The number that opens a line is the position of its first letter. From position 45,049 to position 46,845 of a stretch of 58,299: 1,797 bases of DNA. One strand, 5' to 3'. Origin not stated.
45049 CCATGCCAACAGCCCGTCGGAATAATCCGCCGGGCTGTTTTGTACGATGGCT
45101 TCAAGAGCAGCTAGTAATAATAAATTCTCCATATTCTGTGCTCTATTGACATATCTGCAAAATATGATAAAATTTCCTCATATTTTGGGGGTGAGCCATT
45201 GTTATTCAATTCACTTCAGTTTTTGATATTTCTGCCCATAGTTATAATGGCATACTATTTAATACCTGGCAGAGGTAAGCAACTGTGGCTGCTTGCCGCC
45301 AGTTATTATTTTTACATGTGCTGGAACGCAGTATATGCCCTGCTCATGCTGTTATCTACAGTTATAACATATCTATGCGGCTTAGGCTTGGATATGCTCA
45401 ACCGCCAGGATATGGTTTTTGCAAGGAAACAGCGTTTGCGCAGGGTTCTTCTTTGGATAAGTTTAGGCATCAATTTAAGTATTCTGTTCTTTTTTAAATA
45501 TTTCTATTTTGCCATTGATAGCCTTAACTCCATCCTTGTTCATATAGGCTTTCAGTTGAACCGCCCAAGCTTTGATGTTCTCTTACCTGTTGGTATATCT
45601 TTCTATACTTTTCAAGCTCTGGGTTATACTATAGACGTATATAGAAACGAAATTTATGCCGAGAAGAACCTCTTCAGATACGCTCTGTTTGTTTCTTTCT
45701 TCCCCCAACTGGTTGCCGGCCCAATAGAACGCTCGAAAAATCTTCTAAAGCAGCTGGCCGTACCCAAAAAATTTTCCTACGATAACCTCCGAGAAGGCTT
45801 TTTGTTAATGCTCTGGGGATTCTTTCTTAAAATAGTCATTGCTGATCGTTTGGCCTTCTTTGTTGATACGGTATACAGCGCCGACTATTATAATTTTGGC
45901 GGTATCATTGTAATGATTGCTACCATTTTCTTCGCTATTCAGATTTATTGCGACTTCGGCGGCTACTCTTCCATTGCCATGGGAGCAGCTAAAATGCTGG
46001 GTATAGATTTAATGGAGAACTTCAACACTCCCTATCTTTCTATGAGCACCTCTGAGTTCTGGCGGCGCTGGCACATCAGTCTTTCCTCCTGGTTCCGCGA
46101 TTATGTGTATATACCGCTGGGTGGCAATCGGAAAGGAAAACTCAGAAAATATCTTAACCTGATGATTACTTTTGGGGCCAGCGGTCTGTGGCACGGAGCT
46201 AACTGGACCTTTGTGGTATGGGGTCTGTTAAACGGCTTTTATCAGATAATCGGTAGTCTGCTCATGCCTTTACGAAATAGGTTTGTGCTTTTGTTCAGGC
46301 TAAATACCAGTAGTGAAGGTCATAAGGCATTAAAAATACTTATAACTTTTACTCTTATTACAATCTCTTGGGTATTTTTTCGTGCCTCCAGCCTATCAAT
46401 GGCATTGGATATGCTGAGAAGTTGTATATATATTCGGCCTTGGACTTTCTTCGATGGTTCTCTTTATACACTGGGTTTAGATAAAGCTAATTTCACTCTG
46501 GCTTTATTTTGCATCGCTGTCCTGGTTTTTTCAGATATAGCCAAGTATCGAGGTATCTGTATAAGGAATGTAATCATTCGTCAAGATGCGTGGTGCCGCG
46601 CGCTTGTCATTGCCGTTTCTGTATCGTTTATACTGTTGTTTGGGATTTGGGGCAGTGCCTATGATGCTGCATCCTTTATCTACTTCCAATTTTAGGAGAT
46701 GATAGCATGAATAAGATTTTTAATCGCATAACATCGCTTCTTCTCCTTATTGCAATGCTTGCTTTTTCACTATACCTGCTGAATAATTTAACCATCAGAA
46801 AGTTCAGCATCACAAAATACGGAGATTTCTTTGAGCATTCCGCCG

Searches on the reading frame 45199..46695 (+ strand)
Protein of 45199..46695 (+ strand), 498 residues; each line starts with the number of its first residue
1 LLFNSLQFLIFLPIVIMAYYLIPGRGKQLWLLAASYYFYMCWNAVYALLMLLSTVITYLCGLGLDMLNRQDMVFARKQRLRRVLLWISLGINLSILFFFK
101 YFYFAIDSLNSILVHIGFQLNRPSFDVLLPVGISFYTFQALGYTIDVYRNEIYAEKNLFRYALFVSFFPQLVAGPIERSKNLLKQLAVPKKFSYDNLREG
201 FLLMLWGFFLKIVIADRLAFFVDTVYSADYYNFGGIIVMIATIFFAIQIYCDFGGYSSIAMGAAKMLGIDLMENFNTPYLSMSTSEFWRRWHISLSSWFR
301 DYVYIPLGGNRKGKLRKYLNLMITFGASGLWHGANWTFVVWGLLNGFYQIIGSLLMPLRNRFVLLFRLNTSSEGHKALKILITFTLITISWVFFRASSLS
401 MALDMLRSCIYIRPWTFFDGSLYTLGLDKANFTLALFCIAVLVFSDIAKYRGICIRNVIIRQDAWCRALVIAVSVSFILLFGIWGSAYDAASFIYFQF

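Call 77: search_protein_families(library=pfam, proteins=[window:45199-46695:+], max_evalue=0.000001)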
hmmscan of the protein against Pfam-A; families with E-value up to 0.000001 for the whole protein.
window:45199-46695:+ (498 aa): 2 families
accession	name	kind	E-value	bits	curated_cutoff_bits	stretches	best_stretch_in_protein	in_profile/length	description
PF03062.24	MBOAT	-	4.3e-34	118.7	27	1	157-371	80-313/337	MBOAT, membrane-bound O-acyltransferase family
PF13813.11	MBOAT_2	-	5.7e-07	30.2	25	1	274-334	4-66/85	Membrane bound O-acyl transferase family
